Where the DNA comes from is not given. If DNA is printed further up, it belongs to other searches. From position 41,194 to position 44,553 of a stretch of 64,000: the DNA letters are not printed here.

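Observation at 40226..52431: Candidate unit: pseudopilin-like gene plus acidic repeat protein, divergent from a hybrid sensor kinase plus the giant pilin-like gene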

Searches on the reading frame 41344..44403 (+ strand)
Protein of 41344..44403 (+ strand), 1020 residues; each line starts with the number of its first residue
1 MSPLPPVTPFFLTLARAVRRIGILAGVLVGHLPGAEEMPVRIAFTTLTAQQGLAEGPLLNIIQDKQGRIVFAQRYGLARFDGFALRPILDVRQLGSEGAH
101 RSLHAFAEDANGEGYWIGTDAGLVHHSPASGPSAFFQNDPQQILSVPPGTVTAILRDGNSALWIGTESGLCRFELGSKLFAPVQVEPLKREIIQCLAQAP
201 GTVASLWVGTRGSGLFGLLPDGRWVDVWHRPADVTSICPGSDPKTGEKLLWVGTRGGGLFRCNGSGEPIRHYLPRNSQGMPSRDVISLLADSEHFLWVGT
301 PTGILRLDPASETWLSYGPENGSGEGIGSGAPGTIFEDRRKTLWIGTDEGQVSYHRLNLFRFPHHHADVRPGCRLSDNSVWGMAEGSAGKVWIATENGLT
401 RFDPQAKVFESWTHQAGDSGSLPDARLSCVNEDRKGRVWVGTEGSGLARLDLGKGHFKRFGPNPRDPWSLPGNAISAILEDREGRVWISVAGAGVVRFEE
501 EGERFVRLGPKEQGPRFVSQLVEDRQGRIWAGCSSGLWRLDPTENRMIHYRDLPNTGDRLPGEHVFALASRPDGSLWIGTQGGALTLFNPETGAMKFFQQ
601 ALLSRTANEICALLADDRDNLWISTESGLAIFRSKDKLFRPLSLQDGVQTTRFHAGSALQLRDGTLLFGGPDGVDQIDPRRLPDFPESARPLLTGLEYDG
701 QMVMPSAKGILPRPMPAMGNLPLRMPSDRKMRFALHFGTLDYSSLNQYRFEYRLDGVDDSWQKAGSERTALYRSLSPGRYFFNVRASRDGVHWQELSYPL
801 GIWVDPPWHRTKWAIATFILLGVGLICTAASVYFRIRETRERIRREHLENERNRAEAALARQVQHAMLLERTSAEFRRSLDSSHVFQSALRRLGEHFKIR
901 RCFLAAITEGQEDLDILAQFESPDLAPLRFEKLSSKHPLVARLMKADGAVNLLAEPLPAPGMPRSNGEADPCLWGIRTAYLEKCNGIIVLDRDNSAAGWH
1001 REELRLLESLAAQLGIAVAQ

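Call 30: find_related_loci(query=window:41344-44403:+, collection=genome_contigs, flank=10000)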
Query window:41344-44403:+ (1020 aa) in genome_contigs; peptide patterns used: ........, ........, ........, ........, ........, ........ (x = any residue, [..] = any of these).
55 stretches matched a pattern; 5 encode a relative of the query (tblastn E <= 1e-3); 5 distinct loci.
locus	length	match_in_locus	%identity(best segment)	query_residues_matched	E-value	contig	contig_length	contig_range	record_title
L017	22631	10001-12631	26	42-900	3e-70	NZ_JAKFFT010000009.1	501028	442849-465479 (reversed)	Dyadobacter sp. CY347 Scaffold5_1, whole genome shotgun sequence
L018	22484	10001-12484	25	149-852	3e-57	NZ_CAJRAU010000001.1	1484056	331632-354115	Dyadobacter linearis strain CECT 9623, whole genome shotgun sequence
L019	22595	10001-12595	27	42-920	2e-71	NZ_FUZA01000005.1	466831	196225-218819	Dyadobacter psychrophilus strain DSM 22270, whole genome shotgun sequence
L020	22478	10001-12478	25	134-852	3e-59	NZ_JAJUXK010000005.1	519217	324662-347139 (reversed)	Dyadobacter sp. CY343 Scaffold3_1, whole genome shotgun sequence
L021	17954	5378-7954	23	44-874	4e-64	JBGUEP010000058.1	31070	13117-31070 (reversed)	MAG: Prolixibacteraceae bacterium isolate DXN-05 NODE_235_length_31070_cov_11.913010, whole genome shotgun sequence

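Call 31: find_homologous_proteins(query=window:41344-44403:+, max_evalue=1e-20)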
Query window:41344-44403:+ (1020 aa): 7372 proteins with E <= 1e-20 among 8000 candidates; the best 120 are listed.
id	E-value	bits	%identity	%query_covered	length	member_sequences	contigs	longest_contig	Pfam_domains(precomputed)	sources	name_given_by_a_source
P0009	0.0e+0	2271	99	96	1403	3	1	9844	PF07495.20,PF23748.2,PF07494.18,PF02518.32,PF13492.13,PF00512.32,PF00072.31,PF08450.19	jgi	jgi:signal transduction histidine kinase/ligand-binding sensor domain-containing protein/ActR/RegA f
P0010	0.0e+0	1610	70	97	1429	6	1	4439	PF07495.20,PF07494.18,PF02518.32,PF13492.13,PF00512.32,PF00072.31,PF08450.19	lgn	-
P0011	0.0e+0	1240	56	100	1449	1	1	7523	PF07495.20,PF07494.18,PF01590.33,PF02518.32,PF13492.13,PF00512.32,PF00072.31,PF08450.19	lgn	-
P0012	0.0e+0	1111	52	98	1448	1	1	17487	PF07495.20,PF23748.2,PF07494.18,PF01590.33,PF02518.32,PF13492.13,PF00512.32,PF00072.31,PF08450.19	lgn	-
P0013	2.0e-240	819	43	96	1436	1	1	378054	PF07495.20,PF07494.18,PF01590.33,PF02518.32,PF13492.13,PF00512.32,PF00072.31,PF08450.19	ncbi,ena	-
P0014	8.4e-234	797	43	96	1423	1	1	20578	PF07495.20,PF07494.18,PF01590.33,PF02518.32,PF13492.13,PF00512.32,PF16819.12,PF00072.31,PF08450.19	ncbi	-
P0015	4.8e-226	771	40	96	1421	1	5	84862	PF07495.20,PF07494.18,PF01590.33,PF02518.32,PF13492.13,PF00512.32,PF00072.31,PF08450.19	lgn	-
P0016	1.6e-224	766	41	96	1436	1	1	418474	PF07495.20,PF07494.18,PF01590.33,PF02518.32,PF13492.13,PF00512.32,PF00072.31,PF08450.19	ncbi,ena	-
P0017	2.3e-181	623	37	96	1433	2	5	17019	PF07495.20,PF07494.18,PF01590.33,PF02518.32,PF00512.32,PF00072.31,PF08450.19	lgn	-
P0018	3.0e-175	603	36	98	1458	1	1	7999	PF07495.20,PF23748.2,PF07494.18,PF01590.33,PF02518.32,PF13492.13,PF00512.32,PF00072.31,PF08450.19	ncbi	-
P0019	3.2e-153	530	27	96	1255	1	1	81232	PF06293.21,PF07495.20,PF07714.24,PF00069.32,PF23748.2,PF07494.18,PF03109.23,PF08450.19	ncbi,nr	ncbi:MAG: protein kinase [Blastocatellia bacterium]|nr:protein kinase [Blastocatellia bacterium]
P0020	2.2e-150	521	28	87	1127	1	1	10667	PF07495.20,PF23748.2,PF07494.18,PF13581.13,PF07730.20,PF02518.32,PF08450.19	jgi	jgi:two-component system sensor histidine kinase ChiS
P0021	2.6e-147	511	27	93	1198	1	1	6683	PF07495.20,PF23748.2,PF07494.18,PF13185.13,PF01590.33,PF02518.32,PF13492.13,PF00512.32,PF08450.19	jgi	jgi:ligand-binding sensor domain-containing protein/signal transduction histidine kinase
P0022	4.6e-145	503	28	82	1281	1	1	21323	PF07495.20,PF23748.2,PF07494.18,PF13185.13,PF01590.33,PF13581.13,PF07730.20,PF02518.32,PF08450.19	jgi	jgi:signal transduction histidine kinase/ligand-binding sensor domain-containing protein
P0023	6.1e-143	496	27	99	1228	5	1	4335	PF07495.20,PF23748.2,PF07494.18,PF13185.13,PF01590.33,PF13581.13,PF07730.20,PF02518.32,PF13492.13,PF08450.19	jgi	jgi:ligand-binding sensor domain-containing protein/signal transduction histidine kinase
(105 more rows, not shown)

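Call 32: find_encoding_contigs(protein=P0012, flank=10000, max_places=3)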
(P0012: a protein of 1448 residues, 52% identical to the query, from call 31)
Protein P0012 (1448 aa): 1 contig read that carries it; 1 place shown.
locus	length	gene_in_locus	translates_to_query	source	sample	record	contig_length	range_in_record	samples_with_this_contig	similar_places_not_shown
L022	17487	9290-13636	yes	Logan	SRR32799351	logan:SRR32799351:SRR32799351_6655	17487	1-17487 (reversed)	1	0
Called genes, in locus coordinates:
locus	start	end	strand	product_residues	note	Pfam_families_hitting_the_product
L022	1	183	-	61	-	?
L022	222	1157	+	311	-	PF01370:Epimerase, PF16363:GDP_Man_Dehyd (faint), PF08338:DUF1731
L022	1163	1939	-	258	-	PF01625:PMSR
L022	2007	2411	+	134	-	PF03061:4HBT (weak), PF13279:4HBT_2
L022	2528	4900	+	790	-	PF00512:HisKA, PF02518:HATPase_c, PF00072:Response_reg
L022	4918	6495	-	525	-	PF09721:Exosortase_EpsH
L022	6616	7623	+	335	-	PF01073:3Beta_HSD, PF01370:Epimerase, PF02719:Polysacc_synt_2, PF04321:RmlD_sub_bind, PF05368:NmrA (faint), PF07993:NAD_binding_4 (faint), PF16363:GDP_Man_Dehyd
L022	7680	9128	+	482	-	PF03983:SHD1 (weak), PF01011:PQQ (faint), PF13360:PQQ_2, PF13570:Beta-prop_ACSF4 (weak)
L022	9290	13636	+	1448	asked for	PF07494:Reg_prop (faint), PF08450:SGL (faint), PF07495:Y_Y_Y, PF01590:GAF (weak), PF13492:GAF_3 (weak), PF00512:HisKA, PF02518:HATPase_c, PF00072:Response_reg, +1 more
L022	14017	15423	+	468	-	PF21168:FkbO_Hyg5-like_N (weak), PF01042:Ribonuc_L-PSP (weak)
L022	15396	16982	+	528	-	PF07583:PSCyt2, PF07587:PSD1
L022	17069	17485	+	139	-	?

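Call 33: find_encoding_contigs(protein=P0011, flank=10000, max_places=3)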
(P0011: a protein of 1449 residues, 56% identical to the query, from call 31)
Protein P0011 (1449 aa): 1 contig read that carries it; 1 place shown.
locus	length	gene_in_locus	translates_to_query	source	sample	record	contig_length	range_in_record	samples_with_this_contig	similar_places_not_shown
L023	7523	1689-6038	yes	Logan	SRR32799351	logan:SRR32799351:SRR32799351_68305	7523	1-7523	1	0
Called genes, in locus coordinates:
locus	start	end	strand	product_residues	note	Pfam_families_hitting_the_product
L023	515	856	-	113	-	-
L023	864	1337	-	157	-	-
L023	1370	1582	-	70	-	-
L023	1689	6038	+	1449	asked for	PF08450:SGL (faint), PF07494:Reg_prop (faint), PF07495:Y_Y_Y, PF01590:GAF (weak), PF13492:GAF_3 (weak), PF00512:HisKA, PF02518:HATPase_c, PF00072:Response_reg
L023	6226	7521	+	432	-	?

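Call 34: find_encoding_contigs(protein=P0013, flank=10000, max_places=3)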
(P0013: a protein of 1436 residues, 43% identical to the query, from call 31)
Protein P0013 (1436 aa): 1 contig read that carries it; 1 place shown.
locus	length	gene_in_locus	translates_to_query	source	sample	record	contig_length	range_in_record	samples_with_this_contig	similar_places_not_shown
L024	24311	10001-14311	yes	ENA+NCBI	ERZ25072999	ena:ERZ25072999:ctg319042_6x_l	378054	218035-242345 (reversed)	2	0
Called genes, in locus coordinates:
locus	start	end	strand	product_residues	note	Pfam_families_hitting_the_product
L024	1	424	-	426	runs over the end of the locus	PF00202:Aminotran_3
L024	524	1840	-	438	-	PF01011:PQQ (faint), PF13360:PQQ_2, PF13570:Beta-prop_ACSF4 (weak)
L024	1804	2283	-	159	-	PF01047:MarR, PF12802:MarR_2, PF13412:HTH_24 (weak), PF13463:HTH_27, PF22381:Staph_reg_Sar_Rot (weak)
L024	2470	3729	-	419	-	PF22244:GCE_fung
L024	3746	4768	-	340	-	PF12006:DUF3500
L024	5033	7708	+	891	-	PF02518:HATPase_c, PF00204:DNA_gyraseB, PF01751:Toprim, PF00986:DNA_gyraseB_C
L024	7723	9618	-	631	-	PF13517:FG-GAP_3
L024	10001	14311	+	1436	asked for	PF07494:Reg_prop (faint), PF08450:SGL (faint), PF07495:Y_Y_Y, PF01590:GAF (weak), PF13492:GAF_3 (faint), PF00512:HisKA, PF02518:HATPase_c, PF00072:Response_reg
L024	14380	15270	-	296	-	PF19777:DUF6263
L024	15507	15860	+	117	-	PF00543:P-II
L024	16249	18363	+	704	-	PF08487:VIT, PF13757:VIT_2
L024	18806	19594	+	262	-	-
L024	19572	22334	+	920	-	-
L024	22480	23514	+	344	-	PF01040:UbiA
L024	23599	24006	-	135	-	-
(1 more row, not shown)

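Call 97: search_protein_families(library=pfam, proteins=[L023:864-1337:-], max_evalue=0.1)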
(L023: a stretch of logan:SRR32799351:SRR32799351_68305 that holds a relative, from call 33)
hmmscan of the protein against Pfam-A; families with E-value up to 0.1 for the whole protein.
L023:864-1337:- (157 aa): 1 family
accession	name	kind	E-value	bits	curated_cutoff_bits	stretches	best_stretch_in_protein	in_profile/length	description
PF07963.17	N_methyl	-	8.2e-05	22.5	21.2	1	33-53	7-27/27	Prokaryotic N-terminal methylation motif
